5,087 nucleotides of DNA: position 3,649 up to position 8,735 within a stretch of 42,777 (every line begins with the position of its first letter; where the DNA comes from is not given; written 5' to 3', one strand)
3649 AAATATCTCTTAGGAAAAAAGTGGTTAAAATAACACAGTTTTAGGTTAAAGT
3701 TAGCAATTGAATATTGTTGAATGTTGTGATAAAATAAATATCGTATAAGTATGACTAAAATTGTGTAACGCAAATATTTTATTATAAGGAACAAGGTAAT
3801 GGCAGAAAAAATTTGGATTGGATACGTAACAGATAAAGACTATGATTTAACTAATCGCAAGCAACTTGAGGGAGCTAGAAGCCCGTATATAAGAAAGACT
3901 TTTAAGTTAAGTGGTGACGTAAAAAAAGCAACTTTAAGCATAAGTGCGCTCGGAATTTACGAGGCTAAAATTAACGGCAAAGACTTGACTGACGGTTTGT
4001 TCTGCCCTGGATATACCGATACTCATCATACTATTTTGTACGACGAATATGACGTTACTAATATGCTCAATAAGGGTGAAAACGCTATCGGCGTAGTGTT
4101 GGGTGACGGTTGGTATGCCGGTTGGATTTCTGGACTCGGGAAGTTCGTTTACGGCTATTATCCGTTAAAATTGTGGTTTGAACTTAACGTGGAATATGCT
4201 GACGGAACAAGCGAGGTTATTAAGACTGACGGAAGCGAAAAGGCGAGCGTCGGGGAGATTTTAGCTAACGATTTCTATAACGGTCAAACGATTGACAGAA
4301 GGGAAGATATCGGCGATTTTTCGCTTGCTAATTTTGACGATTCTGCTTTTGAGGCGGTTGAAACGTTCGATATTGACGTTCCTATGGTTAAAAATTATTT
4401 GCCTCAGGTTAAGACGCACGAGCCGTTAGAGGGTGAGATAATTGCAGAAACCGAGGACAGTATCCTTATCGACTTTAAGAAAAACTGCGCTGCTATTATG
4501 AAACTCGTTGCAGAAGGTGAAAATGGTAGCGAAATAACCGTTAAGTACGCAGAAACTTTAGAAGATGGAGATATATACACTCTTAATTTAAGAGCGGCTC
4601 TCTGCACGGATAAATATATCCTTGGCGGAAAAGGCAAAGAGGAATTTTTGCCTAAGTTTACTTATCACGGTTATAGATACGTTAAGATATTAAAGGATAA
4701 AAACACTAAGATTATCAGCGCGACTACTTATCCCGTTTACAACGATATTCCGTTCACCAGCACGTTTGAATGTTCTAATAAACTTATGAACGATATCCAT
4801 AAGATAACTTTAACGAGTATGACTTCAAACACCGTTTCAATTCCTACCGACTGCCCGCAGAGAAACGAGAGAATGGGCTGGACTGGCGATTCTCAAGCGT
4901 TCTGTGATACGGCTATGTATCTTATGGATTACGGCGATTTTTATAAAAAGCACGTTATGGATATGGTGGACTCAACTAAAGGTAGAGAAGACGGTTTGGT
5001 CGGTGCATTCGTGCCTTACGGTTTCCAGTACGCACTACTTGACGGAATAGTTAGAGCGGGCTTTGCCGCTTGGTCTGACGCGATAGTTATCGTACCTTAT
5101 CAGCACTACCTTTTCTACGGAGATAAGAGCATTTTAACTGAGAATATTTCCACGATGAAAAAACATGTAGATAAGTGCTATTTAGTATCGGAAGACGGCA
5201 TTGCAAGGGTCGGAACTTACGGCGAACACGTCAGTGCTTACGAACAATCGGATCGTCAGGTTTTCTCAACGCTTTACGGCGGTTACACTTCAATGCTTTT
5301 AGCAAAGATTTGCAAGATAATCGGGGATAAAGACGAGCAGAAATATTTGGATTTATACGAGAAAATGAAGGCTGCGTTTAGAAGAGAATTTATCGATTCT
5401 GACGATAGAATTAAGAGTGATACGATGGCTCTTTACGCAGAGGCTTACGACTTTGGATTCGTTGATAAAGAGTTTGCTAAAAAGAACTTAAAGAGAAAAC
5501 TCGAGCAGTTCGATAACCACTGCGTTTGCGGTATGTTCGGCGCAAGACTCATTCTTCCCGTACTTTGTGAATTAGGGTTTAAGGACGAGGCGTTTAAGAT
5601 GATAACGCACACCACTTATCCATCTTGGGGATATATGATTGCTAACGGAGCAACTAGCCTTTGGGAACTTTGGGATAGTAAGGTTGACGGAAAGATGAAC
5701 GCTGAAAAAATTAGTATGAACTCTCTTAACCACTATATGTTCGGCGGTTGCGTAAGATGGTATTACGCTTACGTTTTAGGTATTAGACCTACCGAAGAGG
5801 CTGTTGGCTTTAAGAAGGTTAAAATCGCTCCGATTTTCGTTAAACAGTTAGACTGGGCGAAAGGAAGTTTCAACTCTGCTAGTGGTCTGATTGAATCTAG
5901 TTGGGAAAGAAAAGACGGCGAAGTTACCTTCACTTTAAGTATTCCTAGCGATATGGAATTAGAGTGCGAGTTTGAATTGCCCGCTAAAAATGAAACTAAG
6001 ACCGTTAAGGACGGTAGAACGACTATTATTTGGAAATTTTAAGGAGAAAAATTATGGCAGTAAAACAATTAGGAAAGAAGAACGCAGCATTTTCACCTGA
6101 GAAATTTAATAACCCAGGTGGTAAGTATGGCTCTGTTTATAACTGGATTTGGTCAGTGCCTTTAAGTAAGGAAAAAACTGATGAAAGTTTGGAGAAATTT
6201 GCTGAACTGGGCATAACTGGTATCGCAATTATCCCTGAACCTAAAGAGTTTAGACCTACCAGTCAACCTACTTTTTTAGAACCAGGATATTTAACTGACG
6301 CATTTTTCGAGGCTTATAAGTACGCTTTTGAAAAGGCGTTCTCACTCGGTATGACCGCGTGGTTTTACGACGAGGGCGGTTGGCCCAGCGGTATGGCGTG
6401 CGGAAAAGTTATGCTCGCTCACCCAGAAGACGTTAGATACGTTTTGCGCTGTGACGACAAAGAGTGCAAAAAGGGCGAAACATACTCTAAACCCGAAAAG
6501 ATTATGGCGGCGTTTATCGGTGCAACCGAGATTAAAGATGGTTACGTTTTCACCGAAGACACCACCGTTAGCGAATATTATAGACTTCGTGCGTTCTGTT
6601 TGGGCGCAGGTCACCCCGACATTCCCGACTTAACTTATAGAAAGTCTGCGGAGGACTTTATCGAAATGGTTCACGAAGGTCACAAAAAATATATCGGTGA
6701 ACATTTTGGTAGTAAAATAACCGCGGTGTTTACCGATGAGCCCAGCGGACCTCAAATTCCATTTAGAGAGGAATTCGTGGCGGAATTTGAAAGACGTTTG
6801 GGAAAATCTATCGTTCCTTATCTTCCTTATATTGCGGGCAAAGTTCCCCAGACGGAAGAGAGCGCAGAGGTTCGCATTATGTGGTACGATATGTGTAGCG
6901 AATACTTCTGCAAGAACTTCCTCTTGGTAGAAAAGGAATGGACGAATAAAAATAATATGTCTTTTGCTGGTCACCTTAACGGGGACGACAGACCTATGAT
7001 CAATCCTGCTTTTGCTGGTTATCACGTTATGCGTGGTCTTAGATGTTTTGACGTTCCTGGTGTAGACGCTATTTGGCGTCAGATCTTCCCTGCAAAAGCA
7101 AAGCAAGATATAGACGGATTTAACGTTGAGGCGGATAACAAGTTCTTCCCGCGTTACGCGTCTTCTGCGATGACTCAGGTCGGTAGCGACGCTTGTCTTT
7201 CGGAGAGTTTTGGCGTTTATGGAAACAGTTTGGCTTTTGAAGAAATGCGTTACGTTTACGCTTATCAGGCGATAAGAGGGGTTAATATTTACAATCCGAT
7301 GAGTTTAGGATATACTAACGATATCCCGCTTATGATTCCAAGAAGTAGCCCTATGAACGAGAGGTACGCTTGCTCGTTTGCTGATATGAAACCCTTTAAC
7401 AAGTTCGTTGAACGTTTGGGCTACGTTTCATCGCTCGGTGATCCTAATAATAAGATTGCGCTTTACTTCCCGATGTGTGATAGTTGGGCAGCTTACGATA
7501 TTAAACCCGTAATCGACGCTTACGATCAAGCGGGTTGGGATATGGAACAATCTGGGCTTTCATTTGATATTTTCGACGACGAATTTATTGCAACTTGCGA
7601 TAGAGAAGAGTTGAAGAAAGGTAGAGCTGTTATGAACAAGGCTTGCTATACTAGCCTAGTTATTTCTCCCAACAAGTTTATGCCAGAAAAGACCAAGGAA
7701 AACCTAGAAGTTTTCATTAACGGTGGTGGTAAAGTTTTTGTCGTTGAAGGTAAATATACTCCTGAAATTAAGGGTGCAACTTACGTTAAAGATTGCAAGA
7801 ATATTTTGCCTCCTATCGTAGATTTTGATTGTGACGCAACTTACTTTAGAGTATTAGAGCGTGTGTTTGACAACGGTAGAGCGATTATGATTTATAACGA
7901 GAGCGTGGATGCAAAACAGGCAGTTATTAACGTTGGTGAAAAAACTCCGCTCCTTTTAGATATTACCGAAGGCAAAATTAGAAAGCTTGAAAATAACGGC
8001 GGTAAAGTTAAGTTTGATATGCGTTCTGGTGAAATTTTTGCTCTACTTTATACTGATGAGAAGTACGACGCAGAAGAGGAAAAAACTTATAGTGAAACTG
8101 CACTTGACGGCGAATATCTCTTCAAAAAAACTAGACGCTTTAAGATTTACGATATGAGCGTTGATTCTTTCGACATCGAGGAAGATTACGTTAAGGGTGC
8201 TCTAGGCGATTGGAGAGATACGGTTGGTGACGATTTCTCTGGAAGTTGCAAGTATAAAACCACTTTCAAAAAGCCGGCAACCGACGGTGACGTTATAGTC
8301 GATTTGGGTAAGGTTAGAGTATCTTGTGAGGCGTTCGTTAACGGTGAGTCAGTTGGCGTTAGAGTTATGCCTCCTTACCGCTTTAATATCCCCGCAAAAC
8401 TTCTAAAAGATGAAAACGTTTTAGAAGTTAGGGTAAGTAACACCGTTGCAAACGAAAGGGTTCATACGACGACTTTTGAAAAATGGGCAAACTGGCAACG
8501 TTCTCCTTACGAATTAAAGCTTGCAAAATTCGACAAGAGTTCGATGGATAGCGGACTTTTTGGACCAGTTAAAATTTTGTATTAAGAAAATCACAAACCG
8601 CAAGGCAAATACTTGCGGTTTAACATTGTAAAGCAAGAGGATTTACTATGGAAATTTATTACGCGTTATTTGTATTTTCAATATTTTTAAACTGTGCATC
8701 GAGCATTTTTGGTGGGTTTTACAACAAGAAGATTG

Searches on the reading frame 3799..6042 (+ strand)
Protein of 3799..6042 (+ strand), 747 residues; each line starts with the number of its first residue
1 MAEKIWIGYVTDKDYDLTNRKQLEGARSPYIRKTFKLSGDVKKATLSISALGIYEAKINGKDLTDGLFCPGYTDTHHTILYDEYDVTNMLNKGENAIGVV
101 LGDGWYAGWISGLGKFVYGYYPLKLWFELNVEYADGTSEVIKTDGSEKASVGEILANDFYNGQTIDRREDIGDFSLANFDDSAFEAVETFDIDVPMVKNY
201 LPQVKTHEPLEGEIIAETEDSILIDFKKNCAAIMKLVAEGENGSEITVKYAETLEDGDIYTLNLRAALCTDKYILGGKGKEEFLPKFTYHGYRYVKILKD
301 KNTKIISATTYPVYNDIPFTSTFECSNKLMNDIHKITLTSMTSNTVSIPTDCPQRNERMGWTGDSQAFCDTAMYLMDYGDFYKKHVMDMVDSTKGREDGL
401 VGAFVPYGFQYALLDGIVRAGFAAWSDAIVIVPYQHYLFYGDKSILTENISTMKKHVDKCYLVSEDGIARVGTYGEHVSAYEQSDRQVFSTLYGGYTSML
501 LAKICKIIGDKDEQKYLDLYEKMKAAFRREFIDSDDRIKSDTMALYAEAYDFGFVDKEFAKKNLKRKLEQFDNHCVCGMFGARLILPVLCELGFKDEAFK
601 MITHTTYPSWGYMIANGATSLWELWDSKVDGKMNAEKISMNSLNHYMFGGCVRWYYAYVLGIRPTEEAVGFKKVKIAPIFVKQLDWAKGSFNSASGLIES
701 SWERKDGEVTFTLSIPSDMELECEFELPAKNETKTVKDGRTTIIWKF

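Call 15: search_protein_families(library=pfam, proteins=[window:3799-6042:+], max_evalue=0.001)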
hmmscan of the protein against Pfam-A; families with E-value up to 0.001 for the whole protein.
window:3799-6042:+ (747 aa): 4 families
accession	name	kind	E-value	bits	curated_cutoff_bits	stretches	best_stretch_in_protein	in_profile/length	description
PF17389.8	Bac_rhamnosid6H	-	1.2e-81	275.1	24.5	1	320-659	3-339/339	Bacterial alpha-L-rhamnosidase 6 hairpin glycosidase domain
PF08531.16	Bac_rhamnosid_N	-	3.7e-42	144.5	25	1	40-197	2-161/172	Alpha-L-rhamnosidase N-terminal domain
PF05592.18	Bac_rhamnosid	-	9.2e-23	80.5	22.2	1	219-300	5-87/102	Bacterial alpha-L-rhamnosidase concanavalin-like domain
PF17390.7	Bac_rhamnosid_C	-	9.9e-14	51.4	22.1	1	661-738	1-74/78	Bacterial alpha-L-rhamnosidase C-terminal domain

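Call 67: search_solved_structures(query=window:3799-6042:+, max_evalue=1e-10)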
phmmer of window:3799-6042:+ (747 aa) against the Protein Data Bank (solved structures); distinct sequences matched with E-value up to 1e-10: 3.
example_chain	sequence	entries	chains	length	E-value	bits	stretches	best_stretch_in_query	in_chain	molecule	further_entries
3w5m_A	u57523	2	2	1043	1.9e-123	416.7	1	31-728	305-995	Putative rhamnosidase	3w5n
6i60_A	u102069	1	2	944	6.9e-108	365.3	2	26-534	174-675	Alpha-rhamnosidase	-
6gsz_A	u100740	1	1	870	1.8e-91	311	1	30-703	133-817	Alpha-L-rhamnosidase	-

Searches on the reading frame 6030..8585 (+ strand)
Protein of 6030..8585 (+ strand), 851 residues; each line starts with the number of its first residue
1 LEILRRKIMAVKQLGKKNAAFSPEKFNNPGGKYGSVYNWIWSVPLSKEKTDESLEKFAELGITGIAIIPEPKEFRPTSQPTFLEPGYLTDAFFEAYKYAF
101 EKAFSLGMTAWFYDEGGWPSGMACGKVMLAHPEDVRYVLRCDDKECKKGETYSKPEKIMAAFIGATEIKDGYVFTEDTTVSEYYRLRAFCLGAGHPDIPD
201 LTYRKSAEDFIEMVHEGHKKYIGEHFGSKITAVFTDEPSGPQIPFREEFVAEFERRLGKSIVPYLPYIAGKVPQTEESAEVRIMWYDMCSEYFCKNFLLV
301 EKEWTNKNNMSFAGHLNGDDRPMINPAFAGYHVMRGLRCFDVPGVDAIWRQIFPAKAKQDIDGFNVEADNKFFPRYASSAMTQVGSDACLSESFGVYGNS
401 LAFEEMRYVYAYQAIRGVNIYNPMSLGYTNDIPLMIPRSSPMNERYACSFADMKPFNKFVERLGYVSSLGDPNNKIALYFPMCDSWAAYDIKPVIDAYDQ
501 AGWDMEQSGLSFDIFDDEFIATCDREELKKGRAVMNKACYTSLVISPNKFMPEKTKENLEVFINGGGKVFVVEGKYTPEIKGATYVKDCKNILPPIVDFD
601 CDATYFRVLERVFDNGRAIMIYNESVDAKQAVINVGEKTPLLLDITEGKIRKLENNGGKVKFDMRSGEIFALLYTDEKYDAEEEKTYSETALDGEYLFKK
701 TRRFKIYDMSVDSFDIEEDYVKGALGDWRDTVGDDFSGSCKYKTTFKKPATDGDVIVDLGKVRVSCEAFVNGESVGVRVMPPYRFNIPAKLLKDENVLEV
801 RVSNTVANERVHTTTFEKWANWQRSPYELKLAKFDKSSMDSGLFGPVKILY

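Call 15: search_protein_families(library=pfam, proteins=[window:6030-8585:+], max_evalue=0.001)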
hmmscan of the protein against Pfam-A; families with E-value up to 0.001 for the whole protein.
window:6030-8585:+ (851 aa): 1 family
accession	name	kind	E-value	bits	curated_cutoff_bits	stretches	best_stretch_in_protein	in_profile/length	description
PF17132.9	Glyco_hydro_106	-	3.3e-08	33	29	1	208-398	277-454/743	alpha-L-rhamnosidase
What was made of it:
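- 6054..8585 (+): GH106-like alpha-L-rhamnosidase, no signal peptide. The ORF opens at TTG 6030; the likely start is ATG 6054. Pfam Glyco_hydro_106 3.3e-8, 33 bits against a cut-off of 29 (call 15).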

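Call 68: search_solved_structures(query=window:6030-8585:+, max_evalue=0.00001)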
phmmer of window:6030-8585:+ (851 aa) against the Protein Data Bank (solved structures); distinct sequences matched with E-value up to 0.00001: 3.
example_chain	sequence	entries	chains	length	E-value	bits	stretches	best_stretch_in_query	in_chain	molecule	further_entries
5mwk_A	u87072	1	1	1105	1.1e-10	43.7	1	735-846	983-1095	Glycoside hydrolase family 2, sugar binding protein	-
5mqm_A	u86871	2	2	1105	1.1e-10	43.6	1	735-846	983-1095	Glycosyl hydrolases family 2, sugar binding domain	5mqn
6q2f_A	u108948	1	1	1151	1.5e-07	33.2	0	736-850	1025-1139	Glycoside hydrolase family protein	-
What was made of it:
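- Tried and rejected: The nearest solved relatives of the GH78 and GH106 (calls 67, 68) did not discriminate between substrates.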
